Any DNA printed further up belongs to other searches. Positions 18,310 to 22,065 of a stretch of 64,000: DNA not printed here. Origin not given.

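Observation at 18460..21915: BrxC/PglY-like ATPase with no brxA/brxB/pglX/pglZ/brxL anywhere in the 64 kb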

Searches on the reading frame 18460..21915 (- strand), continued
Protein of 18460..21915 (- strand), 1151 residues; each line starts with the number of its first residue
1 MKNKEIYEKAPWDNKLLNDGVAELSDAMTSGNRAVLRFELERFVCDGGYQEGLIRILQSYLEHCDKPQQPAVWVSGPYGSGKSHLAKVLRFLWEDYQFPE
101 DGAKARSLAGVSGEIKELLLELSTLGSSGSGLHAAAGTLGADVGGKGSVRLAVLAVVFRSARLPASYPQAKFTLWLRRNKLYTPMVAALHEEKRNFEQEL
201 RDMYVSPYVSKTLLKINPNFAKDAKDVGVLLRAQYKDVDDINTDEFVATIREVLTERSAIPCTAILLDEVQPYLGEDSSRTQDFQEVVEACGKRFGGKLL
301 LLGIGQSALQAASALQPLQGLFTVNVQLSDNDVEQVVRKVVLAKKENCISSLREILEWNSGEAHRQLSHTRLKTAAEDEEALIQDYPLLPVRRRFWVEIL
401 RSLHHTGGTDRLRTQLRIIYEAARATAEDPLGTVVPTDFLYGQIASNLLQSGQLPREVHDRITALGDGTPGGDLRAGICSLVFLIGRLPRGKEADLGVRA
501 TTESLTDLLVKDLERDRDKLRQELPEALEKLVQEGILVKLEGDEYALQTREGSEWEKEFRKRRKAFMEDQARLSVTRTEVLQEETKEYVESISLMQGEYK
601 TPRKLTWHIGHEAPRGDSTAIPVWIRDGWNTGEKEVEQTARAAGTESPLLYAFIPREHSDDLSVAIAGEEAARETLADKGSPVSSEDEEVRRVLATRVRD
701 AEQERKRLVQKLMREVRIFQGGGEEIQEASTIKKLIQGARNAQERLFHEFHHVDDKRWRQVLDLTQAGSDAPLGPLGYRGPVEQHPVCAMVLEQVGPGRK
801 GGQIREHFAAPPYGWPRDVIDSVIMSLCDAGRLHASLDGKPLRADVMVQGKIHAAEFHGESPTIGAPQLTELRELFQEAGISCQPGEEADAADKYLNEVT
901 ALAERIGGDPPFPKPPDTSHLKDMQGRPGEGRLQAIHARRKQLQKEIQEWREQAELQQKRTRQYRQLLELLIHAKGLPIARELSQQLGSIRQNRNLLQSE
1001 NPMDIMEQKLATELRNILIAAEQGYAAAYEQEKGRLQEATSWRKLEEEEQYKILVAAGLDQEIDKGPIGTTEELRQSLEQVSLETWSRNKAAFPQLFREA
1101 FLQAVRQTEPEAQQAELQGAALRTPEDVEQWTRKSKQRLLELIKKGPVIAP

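Call 26: find_homologous_proteins(query=L003:17337-19667:+, max_evalue=1e-20)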
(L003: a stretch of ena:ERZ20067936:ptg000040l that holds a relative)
Query L003:17337-19667:+ (776 aa): 1755 proteins with E <= 1e-20 among 8000 candidates; the best 120 are listed.
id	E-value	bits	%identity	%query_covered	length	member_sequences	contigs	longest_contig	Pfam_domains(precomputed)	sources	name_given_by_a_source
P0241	0.0e+0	1742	100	100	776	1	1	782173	PF08665.18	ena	-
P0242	3.3e-238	811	50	100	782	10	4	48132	PF08665.18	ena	-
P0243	6.6e-238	810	51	100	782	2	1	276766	PF08665.18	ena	-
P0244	9.7e-238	809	50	99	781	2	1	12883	PF08665.18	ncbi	-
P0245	1.1e-237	809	50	100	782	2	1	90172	PF08665.18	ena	-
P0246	1.2e-236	806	50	99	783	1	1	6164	PF08665.18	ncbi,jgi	-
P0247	1.7e-236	805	50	100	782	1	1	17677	PF08665.18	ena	-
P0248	2.9e-236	804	50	100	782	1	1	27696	PF08665.18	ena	-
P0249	4.3e-236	804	50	100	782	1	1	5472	PF08665.18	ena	-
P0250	4.7e-236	804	50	100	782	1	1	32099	PF08665.18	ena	-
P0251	6.5e-236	803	50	97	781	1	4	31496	PF08665.18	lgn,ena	-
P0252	6.8e-236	803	50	100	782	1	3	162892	PF08665.18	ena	-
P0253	1.1e-235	802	50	100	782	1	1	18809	PF08665.18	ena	-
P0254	1.3e-235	802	49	99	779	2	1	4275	PF08665.18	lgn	-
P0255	1.5e-235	802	50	100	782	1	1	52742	PF08665.18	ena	-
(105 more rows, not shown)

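Call 29: search_solved_structures(query=window:18460-21915:-, max_evalue=0.01)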
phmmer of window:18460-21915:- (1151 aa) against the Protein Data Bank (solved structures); distinct sequences matched with E-value up to 0.01: 3.
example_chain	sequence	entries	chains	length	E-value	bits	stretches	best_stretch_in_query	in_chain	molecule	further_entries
9zdx_C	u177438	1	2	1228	9.1e-21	76.9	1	32-843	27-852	BREX system P-loop protein BrxC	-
9zn5_A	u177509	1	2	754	5.4e-16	61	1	32-553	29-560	BrxC-BrxB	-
9zll_A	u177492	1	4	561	3.5e-15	58.3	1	32-549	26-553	Putative conjugative transfer protein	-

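Call 35: search_solved_structures(query=window:18460-21915:-, max_evalue=0.01, show_alignments=1)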
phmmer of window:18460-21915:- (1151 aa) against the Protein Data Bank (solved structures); distinct sequences matched with E-value up to 0.01: 3.
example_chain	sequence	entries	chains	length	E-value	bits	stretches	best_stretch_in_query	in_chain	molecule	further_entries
9zdx_C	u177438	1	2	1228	9.1e-21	76.9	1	32-843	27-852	BREX system P-loop protein BrxC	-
9zn5_A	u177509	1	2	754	5.4e-16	61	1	32-553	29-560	BrxC-BrxB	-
9zll_A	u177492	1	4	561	3.5e-15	58.3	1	32-549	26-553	Putative conjugative transfer protein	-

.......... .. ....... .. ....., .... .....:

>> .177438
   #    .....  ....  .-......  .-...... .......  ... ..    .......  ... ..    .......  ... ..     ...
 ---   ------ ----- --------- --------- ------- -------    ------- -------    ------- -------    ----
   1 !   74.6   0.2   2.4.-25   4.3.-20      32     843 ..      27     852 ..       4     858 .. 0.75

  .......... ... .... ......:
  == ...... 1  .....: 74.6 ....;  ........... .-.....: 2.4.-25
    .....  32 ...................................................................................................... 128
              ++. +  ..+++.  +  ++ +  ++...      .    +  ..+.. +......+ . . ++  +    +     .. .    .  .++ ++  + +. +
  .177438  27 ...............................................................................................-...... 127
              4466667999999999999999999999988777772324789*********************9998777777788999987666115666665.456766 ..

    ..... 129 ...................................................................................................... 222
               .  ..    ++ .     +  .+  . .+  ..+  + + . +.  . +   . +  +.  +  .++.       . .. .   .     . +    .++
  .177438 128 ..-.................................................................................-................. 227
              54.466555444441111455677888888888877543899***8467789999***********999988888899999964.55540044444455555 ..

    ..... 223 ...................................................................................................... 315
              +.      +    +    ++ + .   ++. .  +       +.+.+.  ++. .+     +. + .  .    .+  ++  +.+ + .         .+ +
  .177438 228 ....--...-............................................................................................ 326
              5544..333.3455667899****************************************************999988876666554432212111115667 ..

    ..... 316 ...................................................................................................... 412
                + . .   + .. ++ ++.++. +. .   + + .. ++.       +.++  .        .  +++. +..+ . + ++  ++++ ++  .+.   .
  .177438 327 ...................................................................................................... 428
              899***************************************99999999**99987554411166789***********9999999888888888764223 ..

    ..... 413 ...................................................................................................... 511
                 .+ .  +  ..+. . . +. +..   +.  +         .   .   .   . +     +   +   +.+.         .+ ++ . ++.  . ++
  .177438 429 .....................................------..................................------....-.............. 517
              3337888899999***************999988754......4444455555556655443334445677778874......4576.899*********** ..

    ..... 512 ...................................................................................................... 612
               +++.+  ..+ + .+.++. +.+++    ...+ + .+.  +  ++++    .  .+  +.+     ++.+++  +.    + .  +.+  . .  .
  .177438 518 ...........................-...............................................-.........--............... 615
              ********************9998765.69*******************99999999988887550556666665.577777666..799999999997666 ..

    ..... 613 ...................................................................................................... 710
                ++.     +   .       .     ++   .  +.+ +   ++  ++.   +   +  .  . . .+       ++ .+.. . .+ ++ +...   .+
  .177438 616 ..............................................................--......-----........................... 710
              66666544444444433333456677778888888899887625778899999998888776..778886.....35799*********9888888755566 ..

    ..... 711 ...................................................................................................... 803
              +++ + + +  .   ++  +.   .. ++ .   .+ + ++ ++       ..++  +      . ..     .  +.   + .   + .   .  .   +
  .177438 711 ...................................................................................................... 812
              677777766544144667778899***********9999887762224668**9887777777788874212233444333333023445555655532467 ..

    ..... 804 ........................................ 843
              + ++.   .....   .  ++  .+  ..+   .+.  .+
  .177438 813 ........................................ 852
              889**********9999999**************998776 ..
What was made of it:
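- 20953..20967 (-): Arginine-finger segment, PLQGL (residues 317-321). Pro317 aligns with BrxC-Aci K326 and Leu321 with R330. Both basic residues are lost by single-base changes (CGG to CCG, CGC to CTC, compared with the sister gene). Alignment to PDB 9zdx_C (call 35).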

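Call 46: search_protein_representatives(protein=window:18460-21915:-)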
Query: 1151 residues. Proteins with E-value up to 0.001 (for the whole library): 2590; up to 1e-10: 1580; up to 1e-30: 565. The best 150 are listed.
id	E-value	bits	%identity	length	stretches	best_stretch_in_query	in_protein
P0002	0.0e+00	1362.6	55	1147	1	1-1151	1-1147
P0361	0.0e+00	1052.7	45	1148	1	1-1148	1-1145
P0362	1.4e-275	933.9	43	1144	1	2-1149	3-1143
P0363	4.8e-275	932.1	41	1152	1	1-1149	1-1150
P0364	2.0e-262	890.3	39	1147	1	1-1149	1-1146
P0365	2.7e-262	889.9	40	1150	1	4-1146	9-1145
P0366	2.0e-260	883.7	40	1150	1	1-1148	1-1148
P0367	8.4e-258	875.0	40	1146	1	1-1149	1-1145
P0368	1.4e-256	871.0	38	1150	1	1-1149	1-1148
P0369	2.5e-256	870.2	39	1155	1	2-1146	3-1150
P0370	1.0e-255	868.2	40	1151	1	3-1149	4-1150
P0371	1.2e-253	861.3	39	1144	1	1-1148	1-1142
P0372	3.2e-253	859.9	40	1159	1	3-1141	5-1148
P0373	2.8e-251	853.4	39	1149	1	1-1149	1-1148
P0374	3.4e-251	853.2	37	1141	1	1-1149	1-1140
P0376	2.5e-247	840.3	39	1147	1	1-1149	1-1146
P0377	9.3e-247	838.5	38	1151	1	1-1149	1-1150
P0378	1.1e-244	831.6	39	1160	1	1-1149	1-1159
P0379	1.8e-244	830.9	39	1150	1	1-1149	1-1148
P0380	3.3e-242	823.4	39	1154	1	2-1149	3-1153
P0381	8.0e-242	822.1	38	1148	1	1-1149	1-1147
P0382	1.4e-240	818.0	38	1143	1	1-1149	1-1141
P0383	5.6e-240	816.0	39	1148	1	3-1149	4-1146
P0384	2.5e-239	813.9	38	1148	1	1-1149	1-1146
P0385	1.5e-237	808.0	36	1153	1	1-1149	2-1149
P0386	2.7e-237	807.1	38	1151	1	3-1149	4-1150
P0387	1.7e-236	804.4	38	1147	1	1-1149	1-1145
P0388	7.5e-236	802.3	37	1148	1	1-1149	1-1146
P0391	1.5e-228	778.1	37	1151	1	1-1149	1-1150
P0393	9.0e-228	775.6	37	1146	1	5-1151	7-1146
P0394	1.1e-227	775.3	36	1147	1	1-1149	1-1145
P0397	8.5e-226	769.1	37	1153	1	2-1149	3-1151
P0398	1.2e-225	768.6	37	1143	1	1-1149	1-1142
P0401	3.0e-222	757.3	36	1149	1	3-1149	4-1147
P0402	9.6e-222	755.6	37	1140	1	2-1149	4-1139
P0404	4.5e-221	753.4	37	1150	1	1-1151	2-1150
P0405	3.3e-220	750.5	38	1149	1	1-1150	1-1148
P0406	7.9e-220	749.3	37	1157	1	3-1149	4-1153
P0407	4.0e-219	746.9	36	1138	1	1-1149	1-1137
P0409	1.0e-216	739.0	35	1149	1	1-1149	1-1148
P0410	2.1e-216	737.9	37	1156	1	1-1144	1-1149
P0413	1.3e-214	732.1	36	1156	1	2-1139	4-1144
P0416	2.4e-213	727.8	36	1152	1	3-1149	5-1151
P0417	1.1e-212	725.6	36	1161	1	1-1149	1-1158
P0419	8.1e-211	719.5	36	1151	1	3-1149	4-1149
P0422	1.6e-206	705.2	35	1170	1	9-1149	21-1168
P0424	2.9e-205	701.0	34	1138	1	1-1149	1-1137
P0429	1.2e-202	692.4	35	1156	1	1-1149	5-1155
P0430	5.7e-202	690.2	35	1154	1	1-1147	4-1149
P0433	2.2e-201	688.2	34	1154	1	3-1136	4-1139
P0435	9.4e-201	686.1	36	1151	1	5-1149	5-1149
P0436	1.2e-199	682.4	35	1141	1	1-1148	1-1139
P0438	1.3e-198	679.0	34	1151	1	16-1148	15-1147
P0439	8.4e-198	676.4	34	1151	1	1-1146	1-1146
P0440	1.8e-197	675.2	35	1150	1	5-1149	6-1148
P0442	1.5e-196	672.2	35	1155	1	2-1146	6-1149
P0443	1.6e-196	672.1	35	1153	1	2-1149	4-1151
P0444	2.8e-196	671.3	34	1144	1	1-1149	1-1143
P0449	3.1e-193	661.2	35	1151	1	3-1142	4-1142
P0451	3.9e-191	654.3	35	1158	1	2-1149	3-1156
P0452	6.7e-191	653.5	35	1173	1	1-1149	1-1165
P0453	1.0e-189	649.6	34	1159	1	1-1149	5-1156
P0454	1.3e-189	649.2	33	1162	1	3-1139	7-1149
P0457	3.0e-189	648.0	35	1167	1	1-1149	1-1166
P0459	4.8e-188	644.0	33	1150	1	1-1149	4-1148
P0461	2.7e-187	641.6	34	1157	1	1-1149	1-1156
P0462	3.5e-187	641.2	34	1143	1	3-1149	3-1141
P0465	1.3e-184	632.7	37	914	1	239-1149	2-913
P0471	1.7e-180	619.1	32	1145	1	4-1146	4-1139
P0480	4.9e-174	597.7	37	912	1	250-1149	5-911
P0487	1.4e-166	573.0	37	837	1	315-1149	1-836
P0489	1.0e-165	570.1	37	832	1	324-1149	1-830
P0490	2.4e-165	568.9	32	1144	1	1-1139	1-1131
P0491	9.2e-164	563.7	33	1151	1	3-1122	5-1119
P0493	1.2e-162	560.0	32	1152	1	3-1139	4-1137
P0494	2.4e-162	559.0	31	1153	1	15-1148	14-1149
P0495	1.6e-161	556.2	33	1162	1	1-1149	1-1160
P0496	6.6e-161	554.2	36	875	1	271-1149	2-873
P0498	6.9e-159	547.5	33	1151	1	15-1149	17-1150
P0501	6.1e-158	544.4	31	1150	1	3-1139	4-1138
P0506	4.4e-152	525.0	33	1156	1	3-1149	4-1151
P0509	3.9e-150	518.5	31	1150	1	1-1149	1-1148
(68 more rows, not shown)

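Call 51: find_encoding_contigs(protein=P0242, flank=10000, max_places=2)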
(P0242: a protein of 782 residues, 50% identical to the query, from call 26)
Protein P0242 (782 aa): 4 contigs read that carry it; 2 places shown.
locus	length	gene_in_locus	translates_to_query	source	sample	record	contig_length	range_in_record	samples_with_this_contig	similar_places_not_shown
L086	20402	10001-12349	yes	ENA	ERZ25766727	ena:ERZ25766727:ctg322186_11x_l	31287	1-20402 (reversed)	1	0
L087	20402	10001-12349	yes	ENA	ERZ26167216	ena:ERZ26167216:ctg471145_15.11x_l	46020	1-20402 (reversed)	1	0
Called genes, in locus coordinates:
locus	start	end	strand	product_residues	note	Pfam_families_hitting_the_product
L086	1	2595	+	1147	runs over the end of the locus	PF25791:WHD_BREX_BrxC (faint)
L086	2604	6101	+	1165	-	PF01170:UPF0020 (faint), PF20473:MmeI_Mtase, PF07669:Eco57I, PF02384:N6_Mtase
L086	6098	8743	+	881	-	PF02463:SMC_N (faint), PF13476:AAA_23 (weak), PF13304:AAA_21 (faint)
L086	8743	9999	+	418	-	PF04326:SLFN_AlbA_2, PF13749:HATPase_c_4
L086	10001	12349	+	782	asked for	PF08665:PglZ (faint)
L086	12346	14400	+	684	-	PF20442:BrxL_N, PF13337:BrxL_ATPase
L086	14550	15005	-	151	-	PF13508:Acetyltransf_7 (weak), PF00583:Acetyltransf_1, PF13673:Acetyltransf_10 (weak)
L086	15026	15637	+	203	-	-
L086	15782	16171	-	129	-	-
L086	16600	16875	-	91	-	PF20605:Antitox_RHH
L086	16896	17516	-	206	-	PF01656:CbiA, PF09140:MipZ (faint), PF13614:AAA_31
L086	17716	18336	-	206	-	PF01656:CbiA, PF09140:MipZ (faint), PF13614:AAA_31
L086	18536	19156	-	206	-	PF01656:CbiA, PF09140:MipZ (faint), PF13614:AAA_31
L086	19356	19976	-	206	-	PF01656:CbiA, PF09140:MipZ (faint), PF13614:AAA_31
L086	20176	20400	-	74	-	?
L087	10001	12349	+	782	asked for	PF08665:PglZ (faint)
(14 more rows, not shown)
